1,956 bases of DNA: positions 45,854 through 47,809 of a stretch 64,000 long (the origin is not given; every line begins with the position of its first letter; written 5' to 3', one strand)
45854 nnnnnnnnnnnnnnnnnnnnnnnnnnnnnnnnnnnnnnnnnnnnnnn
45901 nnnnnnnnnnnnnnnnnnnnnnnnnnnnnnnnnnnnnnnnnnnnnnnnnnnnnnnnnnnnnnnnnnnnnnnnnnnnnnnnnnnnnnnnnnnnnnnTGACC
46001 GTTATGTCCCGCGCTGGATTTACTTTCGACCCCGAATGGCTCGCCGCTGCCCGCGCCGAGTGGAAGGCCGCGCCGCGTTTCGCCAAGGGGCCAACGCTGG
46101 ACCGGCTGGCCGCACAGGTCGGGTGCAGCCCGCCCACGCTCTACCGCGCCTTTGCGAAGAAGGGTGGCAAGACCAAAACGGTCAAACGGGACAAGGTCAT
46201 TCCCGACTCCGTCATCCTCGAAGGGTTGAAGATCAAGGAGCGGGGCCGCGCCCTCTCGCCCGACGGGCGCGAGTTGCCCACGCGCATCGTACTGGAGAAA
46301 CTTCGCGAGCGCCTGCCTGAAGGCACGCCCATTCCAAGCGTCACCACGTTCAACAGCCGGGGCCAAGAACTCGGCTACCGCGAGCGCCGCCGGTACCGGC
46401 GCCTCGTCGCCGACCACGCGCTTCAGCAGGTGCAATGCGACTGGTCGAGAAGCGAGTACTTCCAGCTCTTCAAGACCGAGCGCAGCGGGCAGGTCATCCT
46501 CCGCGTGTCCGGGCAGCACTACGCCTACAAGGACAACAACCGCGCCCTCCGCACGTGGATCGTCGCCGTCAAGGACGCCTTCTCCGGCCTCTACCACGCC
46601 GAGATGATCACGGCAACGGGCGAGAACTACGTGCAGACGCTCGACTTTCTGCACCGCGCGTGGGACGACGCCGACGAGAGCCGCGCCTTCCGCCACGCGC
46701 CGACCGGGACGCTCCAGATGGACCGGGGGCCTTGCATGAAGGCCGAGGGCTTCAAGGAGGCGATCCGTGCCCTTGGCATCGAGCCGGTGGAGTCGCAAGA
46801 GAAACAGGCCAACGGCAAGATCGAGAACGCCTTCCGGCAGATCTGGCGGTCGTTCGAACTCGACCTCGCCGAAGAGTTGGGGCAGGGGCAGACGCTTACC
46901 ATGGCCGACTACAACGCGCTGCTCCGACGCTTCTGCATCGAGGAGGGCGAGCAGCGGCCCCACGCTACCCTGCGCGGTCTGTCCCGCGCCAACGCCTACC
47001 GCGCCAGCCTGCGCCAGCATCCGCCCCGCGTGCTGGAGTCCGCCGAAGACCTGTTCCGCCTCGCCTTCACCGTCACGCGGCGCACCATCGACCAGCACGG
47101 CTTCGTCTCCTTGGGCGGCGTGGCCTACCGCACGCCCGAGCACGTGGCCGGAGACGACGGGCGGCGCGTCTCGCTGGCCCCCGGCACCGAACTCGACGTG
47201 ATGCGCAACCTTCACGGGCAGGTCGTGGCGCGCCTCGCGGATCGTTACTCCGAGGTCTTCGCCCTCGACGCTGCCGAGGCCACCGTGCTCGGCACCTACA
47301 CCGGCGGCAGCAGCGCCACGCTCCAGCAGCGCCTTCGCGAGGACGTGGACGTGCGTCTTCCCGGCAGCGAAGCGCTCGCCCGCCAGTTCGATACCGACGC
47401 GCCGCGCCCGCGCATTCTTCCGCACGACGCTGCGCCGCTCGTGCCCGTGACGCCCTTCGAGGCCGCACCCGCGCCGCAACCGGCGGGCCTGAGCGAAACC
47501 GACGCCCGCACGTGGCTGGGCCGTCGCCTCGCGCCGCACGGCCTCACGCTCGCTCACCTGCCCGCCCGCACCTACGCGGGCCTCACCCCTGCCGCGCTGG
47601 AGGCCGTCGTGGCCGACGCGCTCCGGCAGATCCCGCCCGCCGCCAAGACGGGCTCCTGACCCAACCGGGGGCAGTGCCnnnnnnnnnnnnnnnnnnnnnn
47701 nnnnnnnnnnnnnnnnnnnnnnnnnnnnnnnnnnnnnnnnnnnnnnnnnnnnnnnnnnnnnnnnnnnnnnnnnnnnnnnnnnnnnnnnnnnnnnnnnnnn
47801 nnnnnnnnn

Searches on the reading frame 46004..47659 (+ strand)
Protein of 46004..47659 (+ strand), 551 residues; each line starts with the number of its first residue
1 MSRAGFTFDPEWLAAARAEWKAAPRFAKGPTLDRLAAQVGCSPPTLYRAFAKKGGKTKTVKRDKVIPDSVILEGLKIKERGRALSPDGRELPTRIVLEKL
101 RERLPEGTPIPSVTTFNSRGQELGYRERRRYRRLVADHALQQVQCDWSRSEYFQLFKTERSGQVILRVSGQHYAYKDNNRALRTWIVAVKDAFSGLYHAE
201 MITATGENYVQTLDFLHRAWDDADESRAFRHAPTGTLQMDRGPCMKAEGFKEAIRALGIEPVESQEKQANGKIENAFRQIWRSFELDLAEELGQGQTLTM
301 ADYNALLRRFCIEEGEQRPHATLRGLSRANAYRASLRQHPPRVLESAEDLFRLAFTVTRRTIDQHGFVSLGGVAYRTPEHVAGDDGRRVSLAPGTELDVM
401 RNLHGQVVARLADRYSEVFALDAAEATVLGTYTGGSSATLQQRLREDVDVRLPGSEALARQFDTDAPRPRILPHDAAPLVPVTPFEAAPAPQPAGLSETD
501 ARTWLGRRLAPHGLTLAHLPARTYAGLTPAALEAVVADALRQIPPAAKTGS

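Call 11: search_protein_families(library=pfam, proteins=[window:46004-47659:+], max_evalue=0.01)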
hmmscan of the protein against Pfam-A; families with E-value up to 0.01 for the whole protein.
window:46004-47659:+ (551 aa): 1 family
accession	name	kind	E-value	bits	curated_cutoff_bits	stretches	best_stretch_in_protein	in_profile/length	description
PF00665.32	rve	-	0.0021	18.7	32.6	1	174-262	16-95/102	Integrase core domain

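Call 12: search_protein_families(library=phrogs, proteins=[window:46004-47659:+], max_evalue=0.001)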
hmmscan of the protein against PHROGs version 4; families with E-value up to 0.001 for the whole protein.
window:46004-47659:+ (551 aa): 2 families
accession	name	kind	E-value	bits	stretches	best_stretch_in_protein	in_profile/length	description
phrog_310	-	integration and excision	2e-20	74.2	1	28-426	148-544/696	transposase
phrog_2610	-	unknown function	8.8e-10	38.9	1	185-413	203-415/565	-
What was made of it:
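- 46004..47659 (+): DDE transposase, 551 aa (divergent rve / retroviral-integrase superfamily). phrog_310 transposase at 2e-20; rve at 0.002, below threshold (calls 11, 12).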

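Call 14: search_dna_similar(query=window:46004-47659:+, collection=phages, mode=protein, max_rows=25)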
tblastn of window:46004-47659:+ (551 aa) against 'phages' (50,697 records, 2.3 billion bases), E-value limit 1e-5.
No match.

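Call 16: find_homologous_proteins(query=window:46004-47659:+, max_evalue=1e-10)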
Query window:46004-47659:+ (551 aa): 3 proteins with E <= 1e-10 among 8000 candidates.
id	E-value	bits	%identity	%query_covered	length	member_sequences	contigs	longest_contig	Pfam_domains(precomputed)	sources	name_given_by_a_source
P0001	0.0e+0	1242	100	100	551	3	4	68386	-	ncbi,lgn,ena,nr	ncbi:MAG: DDE-type integrase/transposase/recombinase [Rhodothermales bacterium]|nr:DDE-type integras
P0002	2.1e-89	318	38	93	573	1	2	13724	-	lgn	-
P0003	7.3e-52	195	33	91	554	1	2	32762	PF00665.33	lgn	-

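Call 17: find_encoding_contigs(protein=P0001, flank=10000, max_places=10)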
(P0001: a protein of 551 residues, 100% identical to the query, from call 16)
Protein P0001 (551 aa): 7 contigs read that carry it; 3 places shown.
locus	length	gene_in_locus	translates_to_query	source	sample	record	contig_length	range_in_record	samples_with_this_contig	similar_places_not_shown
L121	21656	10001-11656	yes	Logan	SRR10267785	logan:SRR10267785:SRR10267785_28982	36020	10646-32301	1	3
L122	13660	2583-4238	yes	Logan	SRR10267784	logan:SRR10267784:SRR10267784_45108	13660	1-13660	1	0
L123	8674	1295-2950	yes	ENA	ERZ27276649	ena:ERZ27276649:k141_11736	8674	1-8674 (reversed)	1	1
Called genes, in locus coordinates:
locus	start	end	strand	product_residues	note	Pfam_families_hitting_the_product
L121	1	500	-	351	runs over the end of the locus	PF10123:Mu-like_Pro_N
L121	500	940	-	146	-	-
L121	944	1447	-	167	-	PF07030:Phage_Mu_Gp36 (weak)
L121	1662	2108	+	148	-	PF08822:DUF1804, PF13384:HTH_23 (weak), PF06056:Terminase_5 (weak)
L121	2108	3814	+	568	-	-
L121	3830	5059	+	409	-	PF06074:Portal_Mu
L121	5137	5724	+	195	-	PF11860:Muramidase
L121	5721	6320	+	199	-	-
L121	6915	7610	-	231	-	PF01381:HTH_3, PF12844:HTH_19 (weak), PF00717:Peptidase_S24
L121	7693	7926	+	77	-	-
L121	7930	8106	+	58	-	-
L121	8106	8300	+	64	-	-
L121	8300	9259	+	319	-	-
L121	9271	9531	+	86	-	-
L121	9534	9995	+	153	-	PF06252:GemA (faint)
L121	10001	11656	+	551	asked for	-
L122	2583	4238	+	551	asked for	-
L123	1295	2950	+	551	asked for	-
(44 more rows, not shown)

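Call 18: find_encoding_contigs(protein=P0002, flank=10000, max_places=10)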
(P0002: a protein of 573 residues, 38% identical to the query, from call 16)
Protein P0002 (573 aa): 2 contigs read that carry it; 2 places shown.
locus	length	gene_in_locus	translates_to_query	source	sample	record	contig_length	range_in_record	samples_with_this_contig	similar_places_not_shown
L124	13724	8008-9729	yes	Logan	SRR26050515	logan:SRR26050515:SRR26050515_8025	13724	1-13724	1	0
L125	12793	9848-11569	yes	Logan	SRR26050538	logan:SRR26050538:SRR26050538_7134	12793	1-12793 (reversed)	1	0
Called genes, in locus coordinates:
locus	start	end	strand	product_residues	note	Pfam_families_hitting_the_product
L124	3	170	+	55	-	?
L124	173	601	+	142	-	-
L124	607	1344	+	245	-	-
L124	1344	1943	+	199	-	-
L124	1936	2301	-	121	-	PF10711:DUF2513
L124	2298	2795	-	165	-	-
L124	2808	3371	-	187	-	-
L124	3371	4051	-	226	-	PF01381:HTH_3, PF00717:Peptidase_S24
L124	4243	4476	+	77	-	-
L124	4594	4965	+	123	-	-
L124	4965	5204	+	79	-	-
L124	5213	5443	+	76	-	-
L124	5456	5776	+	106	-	-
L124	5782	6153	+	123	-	-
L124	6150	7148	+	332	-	-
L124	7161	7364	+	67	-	-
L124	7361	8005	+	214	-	PF06252:GemA (weak)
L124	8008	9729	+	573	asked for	-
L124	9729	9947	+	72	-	-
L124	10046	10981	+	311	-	PF13191:AAA_16, PF13401:AAA_22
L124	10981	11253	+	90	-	-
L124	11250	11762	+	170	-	PF07352:Phage_Mu_Gam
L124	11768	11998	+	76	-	-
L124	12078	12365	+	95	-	PF22811:Zn_ribbon_NrdR (weak)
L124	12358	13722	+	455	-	?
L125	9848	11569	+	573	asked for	-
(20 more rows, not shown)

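Call 19: find_encoding_contigs(protein=P0003, flank=10000, max_places=10)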
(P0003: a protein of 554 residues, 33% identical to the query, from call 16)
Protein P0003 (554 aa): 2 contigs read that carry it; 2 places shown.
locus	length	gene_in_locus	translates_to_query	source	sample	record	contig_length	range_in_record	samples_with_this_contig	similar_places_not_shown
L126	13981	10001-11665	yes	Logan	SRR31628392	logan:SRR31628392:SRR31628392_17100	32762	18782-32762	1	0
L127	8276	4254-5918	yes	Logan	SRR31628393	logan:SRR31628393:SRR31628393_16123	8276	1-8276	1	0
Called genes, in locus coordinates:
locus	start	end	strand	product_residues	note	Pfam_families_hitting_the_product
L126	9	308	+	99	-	-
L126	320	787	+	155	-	-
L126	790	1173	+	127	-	-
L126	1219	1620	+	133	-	-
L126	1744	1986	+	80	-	-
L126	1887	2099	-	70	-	-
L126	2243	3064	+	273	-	PF04233:Phage_Mu_F (faint)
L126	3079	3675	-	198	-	-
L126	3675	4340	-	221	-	PF00717:Peptidase_S24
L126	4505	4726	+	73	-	-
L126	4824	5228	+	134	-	-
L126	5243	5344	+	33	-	-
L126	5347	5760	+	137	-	-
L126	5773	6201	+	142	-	-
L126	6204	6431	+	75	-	-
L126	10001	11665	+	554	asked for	PF00665:rve (weak)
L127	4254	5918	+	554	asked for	PF00665:rve (weak)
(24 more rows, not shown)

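Call 26: find_related_loci(query=A2, collection=viral_contigs, flank=10000)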
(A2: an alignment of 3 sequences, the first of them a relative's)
Query A2 (551 aa) in viral_contigs; peptide patterns used: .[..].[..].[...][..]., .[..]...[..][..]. (x = any residue, [..] = any of these).
96 stretches matched a pattern; 16 encode a relative of the query (tblastn E <= 1e-3); 16 distinct loci.
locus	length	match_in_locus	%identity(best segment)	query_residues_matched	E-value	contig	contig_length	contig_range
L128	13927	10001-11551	39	6-519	2e-103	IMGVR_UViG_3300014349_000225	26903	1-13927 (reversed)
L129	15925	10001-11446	37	21-517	4e-70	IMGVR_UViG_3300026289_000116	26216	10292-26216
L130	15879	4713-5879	35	13-413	1e-61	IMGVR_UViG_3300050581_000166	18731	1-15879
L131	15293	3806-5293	32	13-517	3e-60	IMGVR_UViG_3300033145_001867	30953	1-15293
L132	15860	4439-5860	31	13-509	1e-58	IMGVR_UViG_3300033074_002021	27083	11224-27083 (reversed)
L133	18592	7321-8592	32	14-448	2e-58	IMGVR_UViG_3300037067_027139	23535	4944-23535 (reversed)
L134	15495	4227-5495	32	14-448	6e-58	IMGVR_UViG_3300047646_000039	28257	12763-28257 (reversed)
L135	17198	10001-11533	29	8-543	5e-58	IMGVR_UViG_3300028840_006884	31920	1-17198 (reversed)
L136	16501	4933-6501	29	13-542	8e-55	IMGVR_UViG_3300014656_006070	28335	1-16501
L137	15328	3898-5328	30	15-507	9e-54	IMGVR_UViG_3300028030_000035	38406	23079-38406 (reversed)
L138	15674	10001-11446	30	13-519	1e-51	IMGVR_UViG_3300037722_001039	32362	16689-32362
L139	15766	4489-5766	30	19-453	1e-50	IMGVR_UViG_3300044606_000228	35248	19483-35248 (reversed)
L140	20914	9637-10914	30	13-449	1e-48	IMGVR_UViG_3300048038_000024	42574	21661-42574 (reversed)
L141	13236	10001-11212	32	5-415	2e-46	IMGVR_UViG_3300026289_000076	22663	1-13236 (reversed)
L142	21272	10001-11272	28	13-448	3e-39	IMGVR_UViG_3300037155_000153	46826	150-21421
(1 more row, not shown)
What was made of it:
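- Sixteen IMG/VR loci and two Logan relatives carry transposases 28-39% identical (calls 16, 26).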

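Call 34: find_related_loci(query=L142:20346-20792:-, collection=viral_contigs, flank=10000)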
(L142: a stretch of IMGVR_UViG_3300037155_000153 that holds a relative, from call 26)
Query L142:20346-20792:- (148 aa) in viral_contigs; peptide patterns used: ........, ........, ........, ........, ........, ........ (x = any residue, [..] = any of these).
6 stretches matched a pattern; 1 encode a relative of the query (tblastn E <= 1e-3); 1 distinct loci.
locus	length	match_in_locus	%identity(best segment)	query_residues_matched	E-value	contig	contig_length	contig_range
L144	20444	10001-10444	100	1-148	8e-101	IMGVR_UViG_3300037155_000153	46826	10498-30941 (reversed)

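Call 36: find_related_loci(query=L144:780-1460:-, collection=viral_contigs, flank=10000)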
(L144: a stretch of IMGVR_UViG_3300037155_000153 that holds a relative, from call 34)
Query L144:780-1460:- (226 aa) in viral_contigs; peptide patterns used: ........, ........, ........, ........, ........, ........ (x = any residue, [..] = any of these).
20 stretches matched a pattern; 1 encode a relative of the query (tblastn E <= 1e-3); 1 distinct loci.
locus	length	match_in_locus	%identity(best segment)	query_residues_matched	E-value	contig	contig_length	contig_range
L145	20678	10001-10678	100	1-226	4e-156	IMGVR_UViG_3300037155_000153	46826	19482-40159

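Call 39: find_related_loci(query=L145:17562-18047:+, collection=viral_contigs, flank=10000)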
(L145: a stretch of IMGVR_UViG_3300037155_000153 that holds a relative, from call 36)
Query L145:17562-18047:+ (161 aa) in viral_contigs; peptide patterns used: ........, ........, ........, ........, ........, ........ (x = any residue, [..] = any of these).
14 stretches matched a pattern; 1 encode a relative of the query (tblastn E <= 1e-3); 1 distinct loci.
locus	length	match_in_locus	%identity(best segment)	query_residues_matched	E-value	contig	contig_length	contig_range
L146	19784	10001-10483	100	1-161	7e-108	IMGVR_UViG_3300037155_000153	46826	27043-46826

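Call 53: search_dna_similar(query=L142:9995-11593:+, collection=phages, mode=protein, max_rows=25, max_evalue=0.001)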
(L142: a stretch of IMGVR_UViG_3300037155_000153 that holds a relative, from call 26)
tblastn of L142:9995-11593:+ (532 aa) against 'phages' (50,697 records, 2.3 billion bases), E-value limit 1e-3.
Records with a match: 41; places in all: 41; records where one place covers at least 80% of the query: 0.
Best place of each record, by identity: <60% 41.
By first word of the organism name: Pseudomonas 39; Stenotrophomonas 2.
By host as written in the record: Pseudomonas aeruginosa 27; - 7; Stenotrophomonas maltophilia 1; Stenotrophomonas maltophilia c31 1; Pseudomonas aeruginosa BWKH33 1; Pseudomonas aeruginosa PACL 1; Pseudomonas aeruginosa 37 1; Pseudomonas aeruginosa 199 1; and 1 more.
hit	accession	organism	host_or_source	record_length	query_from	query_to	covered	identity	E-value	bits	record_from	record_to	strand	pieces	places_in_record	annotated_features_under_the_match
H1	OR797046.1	Stenotrophomonas phage vB_SmaS_Bhz63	Stenotrophomonas maltophilia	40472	3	380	71%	24.0%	8e-8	61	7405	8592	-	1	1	putative transposase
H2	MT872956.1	Stenotrophomonas phage phiSHP3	Stenotrophomonas maltophilia c31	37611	3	380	71%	24.0%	1e-7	61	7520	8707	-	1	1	putative transposase A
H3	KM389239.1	Pseudomonas phage F_HA1208sp/Pa1651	-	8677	5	365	68%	22.0%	8e-5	52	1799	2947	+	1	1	record has no annotation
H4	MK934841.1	Pseudomonas phage UMP151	Pseudomonas aeruginosa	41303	5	365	68%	22.0%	9e-5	52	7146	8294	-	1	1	transposase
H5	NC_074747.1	Pseudomonas phage UMP151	Pseudomonas aeruginosa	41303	5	365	68%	22.0%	9e-5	52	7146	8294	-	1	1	transposase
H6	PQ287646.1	Pseudomonas phage Tom33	Pseudomonas aeruginosa BWKH33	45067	5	365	68%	22.0%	9e-5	52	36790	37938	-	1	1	transposase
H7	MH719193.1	Pseudomonas phage H72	Pseudomonas aeruginosa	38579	5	365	68%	22.0%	9e-5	52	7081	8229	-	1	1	transposase A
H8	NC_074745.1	Pseudomonas phage H72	Pseudomonas aeruginosa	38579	5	365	68%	22.0%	9e-5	52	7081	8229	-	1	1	transposase A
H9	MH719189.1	Pseudomonas phage Fc02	Pseudomonas aeruginosa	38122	5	365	68%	22.0%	9e-5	51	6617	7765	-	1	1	transposase A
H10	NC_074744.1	Pseudomonas phage Fc02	Pseudomonas aeruginosa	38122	5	365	68%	22.0%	9e-5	51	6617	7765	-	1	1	transposase A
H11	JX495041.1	Pseudomonas phage JD18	-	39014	5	365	68%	22.0%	9e-5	51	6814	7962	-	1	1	integrase core domain protein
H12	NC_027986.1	Pseudomonas phage JD18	-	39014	5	365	68%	22.0%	9e-5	51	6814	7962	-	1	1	transposase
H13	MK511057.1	Pseudomonas phage vB_Pae_CF5a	Pseudomonas aeruginosa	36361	5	365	68%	22.0%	1e-4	51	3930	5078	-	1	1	transposase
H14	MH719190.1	Pseudomonas phage H71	Pseudomonas aeruginosa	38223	5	365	68%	22.0%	1e-4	51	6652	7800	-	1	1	transposase A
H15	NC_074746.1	Pseudomonas phage H71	Pseudomonas aeruginosa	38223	5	365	68%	22.0%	1e-4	51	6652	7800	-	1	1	transposase A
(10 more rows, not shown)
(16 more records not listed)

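Call 55: search_solved_structures(query=A2, max_evalue=1)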
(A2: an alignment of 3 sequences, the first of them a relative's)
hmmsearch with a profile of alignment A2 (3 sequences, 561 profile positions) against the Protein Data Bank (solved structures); distinct sequences matched with E-value up to 1: 21.
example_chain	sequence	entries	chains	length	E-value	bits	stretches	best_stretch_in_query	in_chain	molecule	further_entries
3kkr_A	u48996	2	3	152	0.013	17.3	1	237-282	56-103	Integrase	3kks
1vsm_A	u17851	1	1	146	0.078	14.7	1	234-281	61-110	PROTEIN (INTEGRASE)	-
1vsk_A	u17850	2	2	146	0.078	14.7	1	234-281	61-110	INTEGRASE | PROTEIN (INTEGRASE)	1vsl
1c0m_A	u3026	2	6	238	0.079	14.7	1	183-284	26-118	PROTEIN (INTEGRASE) | RSV INTEGRASE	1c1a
3o4q_A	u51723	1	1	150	0.084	14.6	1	234-281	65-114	integrase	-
3o4n_A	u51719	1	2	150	0.085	14.6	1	234-281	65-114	integrase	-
1vsd_A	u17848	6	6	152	0.086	14.6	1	234-281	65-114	INTEGRASE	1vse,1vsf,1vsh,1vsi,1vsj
1a5v_A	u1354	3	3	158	0.092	14.5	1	234-281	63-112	INTEGRASE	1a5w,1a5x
1asu_A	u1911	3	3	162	0.097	14.4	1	234-281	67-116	AVIAN SARCOMA VIRUS INTEGRASE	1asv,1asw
1cxq_A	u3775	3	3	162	0.097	14.4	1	234-281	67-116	AVIAN SARCOMA VIRUS INTEGRASE | PROTEIN (AVIAN SARCOMA VIRUS INTEGRASE)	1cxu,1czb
1cz9_A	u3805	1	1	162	0.097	14.4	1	234-281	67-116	AVIAN SARCOMA VIRUS INTEGRASE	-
4fw2_A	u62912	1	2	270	0.11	14.3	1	184-282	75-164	Integrase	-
5ejk_A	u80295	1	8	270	0.11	14.2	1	183-281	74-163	Gag-Pro-Pol polyprotein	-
7jn3_A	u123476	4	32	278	0.14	13.9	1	184-281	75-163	integrase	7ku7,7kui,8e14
4mq3_A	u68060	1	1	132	0.15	13.8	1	233-305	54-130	Integrase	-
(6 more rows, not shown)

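Call 56: search_protein_families(library=ncbifam, proteins=[window:46004-47659:+, L142:9995-11593:+, P0003], max_evalue=0.1)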
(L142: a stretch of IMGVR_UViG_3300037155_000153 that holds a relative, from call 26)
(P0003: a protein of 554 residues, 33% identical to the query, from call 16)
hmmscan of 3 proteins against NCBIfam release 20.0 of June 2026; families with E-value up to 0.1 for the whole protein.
window:46004-47659:+ (551 aa): 2 families
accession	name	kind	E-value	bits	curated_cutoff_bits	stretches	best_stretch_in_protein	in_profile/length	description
NF033516.0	transpos_IS3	equivalog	0.023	13.9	160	1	205-327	253-364/369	IS3 family transposase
NF046112.1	MSMEG_6209_Nter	domain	0.028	14.7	25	0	405-428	6-28/56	three-helix bundle dimerization domain-containing protein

L142:9995-11593:+ (532 aa): 2 families
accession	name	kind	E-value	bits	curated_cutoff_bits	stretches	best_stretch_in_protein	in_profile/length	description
NF033577.2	transpos_IS481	equivalog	4.7e-07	29.6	224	1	21-258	15-225/284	IS481 family transposase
TIGR02214.1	spoVD_pbp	equivalog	0.034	12.5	688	1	3-75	73-141/636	stage V sporulation protein D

P0003 (554 aa): 5 families
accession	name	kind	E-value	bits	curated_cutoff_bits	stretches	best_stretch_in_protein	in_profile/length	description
NF033577.2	transpos_IS481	equivalog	1.2e-13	51.3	224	1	22-298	11-243/284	IS481 family transposase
NF033546.1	transpos_IS21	equivalog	1.5e-09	37.8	160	1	250-350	192-289/294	IS21 family transposase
NF033516.0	transpos_IS3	equivalog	2.4e-05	23.8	160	1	199-294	235-324/369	IS3 family transposase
NF033545.0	transpos_IS630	equivalog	0.018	14.5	100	0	24-82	12-73/299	IS630 family transposase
NF006918.0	PRK09409.1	subfamily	0.052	13.1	597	1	223-294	171-240/301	IS2 transposase TnpB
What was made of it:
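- Closest known: IS481 / IS21 / IS3 transposases and Tn7-like TnsB. Same: Sub-threshold NCBIfam hits to IS481, IS21 and IS3 (call 56).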

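Call 85: predict_structure(alignment_id=A2)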
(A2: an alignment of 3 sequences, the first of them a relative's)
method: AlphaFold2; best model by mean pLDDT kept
length: 551 residues; sequences in the alignment: 3
mean_pLDDT: 56.7   pTM: 0.34
mean pLDDT of the five models: 56.7, 56.2, 52.0, 50.6, 48.8
residues with pLDDT >= 90: 10; 70-90: 172; 50-70: 135; < 50: 234
segments of 3 or more residues with pLDDT < 50: 1-4, 53-63, 125-142, 191-196, 221-234, 266-270, 319-323, 331-363, 365-388, 390-397, 401-493, 544-551
pLDDT, mean of each block of 10 residues (from residue 1): 54 87 88 89 82 41 61 78 64 85 81 77 49 29 59 80 77 52 65 50 66 60 43 52 62 59 54 62 79 84 77 57 52 41 28 31 47 41 44 47 44 31 29 29 30 27 26 26 30 65 82 73 74 77 44 31
secondary structure, 60 per line:
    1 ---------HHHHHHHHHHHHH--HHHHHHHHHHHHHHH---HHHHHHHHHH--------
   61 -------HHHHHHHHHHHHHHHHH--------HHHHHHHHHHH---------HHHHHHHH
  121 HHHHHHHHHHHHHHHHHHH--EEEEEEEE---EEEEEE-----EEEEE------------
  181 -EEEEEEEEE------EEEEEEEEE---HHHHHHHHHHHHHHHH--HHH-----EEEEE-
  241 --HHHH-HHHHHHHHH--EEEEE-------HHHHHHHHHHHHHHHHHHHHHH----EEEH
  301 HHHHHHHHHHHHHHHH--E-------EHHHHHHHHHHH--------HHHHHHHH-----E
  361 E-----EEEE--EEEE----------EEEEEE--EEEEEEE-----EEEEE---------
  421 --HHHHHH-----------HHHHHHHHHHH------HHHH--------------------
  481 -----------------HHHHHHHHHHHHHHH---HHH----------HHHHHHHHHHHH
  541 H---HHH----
elements in order: H10-22 H25-39 H43-52 H68-84 H93-103 H113-139 E142-149 E153-158 E164-168 E182-190 E197-205 H209-224 E235-239 H243-246 H248-256 E259-263 H271-292 E297-299 H300-316 H328-338 H347-354 E367-370 E373-376 E387-392 E395-401 E407-411 H423-428 H440-450 H457-460 H498-512 H529-541
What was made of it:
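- The transposase model is of low confidence (pLDDT 56.7, call 85).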

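Call 93: fold_search(model_id=the predicted structure, library=pdb)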
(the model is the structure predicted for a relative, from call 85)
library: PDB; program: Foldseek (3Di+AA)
matches with E <= 10: 951; with E <= 0.001: 345
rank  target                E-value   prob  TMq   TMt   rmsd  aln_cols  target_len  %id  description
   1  8rdu_R                2.2e-11  1.00  0.23  0.25  26.7       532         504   16  Conformational Landscape of the Type V-K CRISPR-associated TransposonIntegration Assembly CAST V-K composite map (released 2024-06-19)
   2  8ea3_X                6.6e-11  1.00  0.25  0.27  26.9       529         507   15  V-K CAST Transpososome from Scytonema hofmanni, major configuration (released 2022-11-30)
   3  8q4d_C                7.4e-11  1.00  0.23  0.33  25.9       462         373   14  IstA-IstB(E167Q) Strand Transfer Complex (released 2024-07-10)
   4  7svw_B                1.2e-10  1.00  0.24  0.29  26.5       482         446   14  Strand-transfer complex of TnsB from ShCAST (released 2022-08-10)
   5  8ea3_W                2.7e-10  1.00  0.23  0.24  27.0       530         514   15  V-K CAST Transpososome from Scytonema hofmanni, major configuration (released 2022-11-30)
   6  8rdu_S                7.6e-10  1.00  0.23  0.25  26.7       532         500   15  Conformational Landscape of the Type V-K CRISPR-associated TransposonIntegration Assembly CAST V-K composite map (released 2024-06-19)
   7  8b4h_C                7.6e-10  1.00  0.20  0.29  27.0       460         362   13  IstA transposase cleaved donor complex (released 2023-05-03)
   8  8aa5_AP1              5.6e-09  1.00  0.24  0.29  25.5       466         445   15  Cryo-EM structure of the strand transfer complex of the TnsB transposase (type V-K CRISPR-associated transposon) (released 2022-10-19)
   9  8fnm_A                1.0e-07  1.00  0.21  0.41  17.8       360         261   14  Structure of G140A/Q148K HIV-1 intasome with Dolutegravir bound (released 2023-08-09)
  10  8fnj_A                1.0e-07  1.00  0.21  0.39  18.0       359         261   15  Structure of E138K/G140A HIV-1 intasome with Dolutegravir bound (released 2023-08-09)
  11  8fnl_A                1.0e-07  1.00  0.21  0.39  18.3       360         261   15  Structure of E138K/Q148K HIV-1 intasome with Dolutegravir bound (released 2023-08-09)
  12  8fng_A                1.1e-07  1.00  0.21  0.40  17.9       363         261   14  Structure of G140A HIV-1 intasome with Dolutegravir bound (released 2023-08-09)
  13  8w2r_I                1.5e-07  1.00  0.21  0.40  18.2       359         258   14  HIV-1 P5-IN intasome core (released 2024-04-17)
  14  8w09_A                1.5e-07  1.00  0.21  0.39  18.2       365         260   15  HIV-1 wild-type intasome core (released 2024-04-17)
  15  8fnd_A                1.6e-07  1.00  0.21  0.40  18.0       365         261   13  Structure of E138K HIV-1 intasome with Dolutegravir bound (released 2023-08-09)
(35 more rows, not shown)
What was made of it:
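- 46004..47659 (+): Fold hits to TnsB, IstA, retroviral integrases and MuA come from a low-confidence model (calls 85, 93).
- Closest known: IS481 / IS21 / IS3 transposases and Tn7-like TnsB. Same: Best fold hits are TnsB and IstA, both of which work with AAA+ partners (call 93).
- Tried and rejected: The AlphaFold model of the transposase was too poor (pLDDT 56.7) to support more than superfamily assignment (calls 85, 93).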
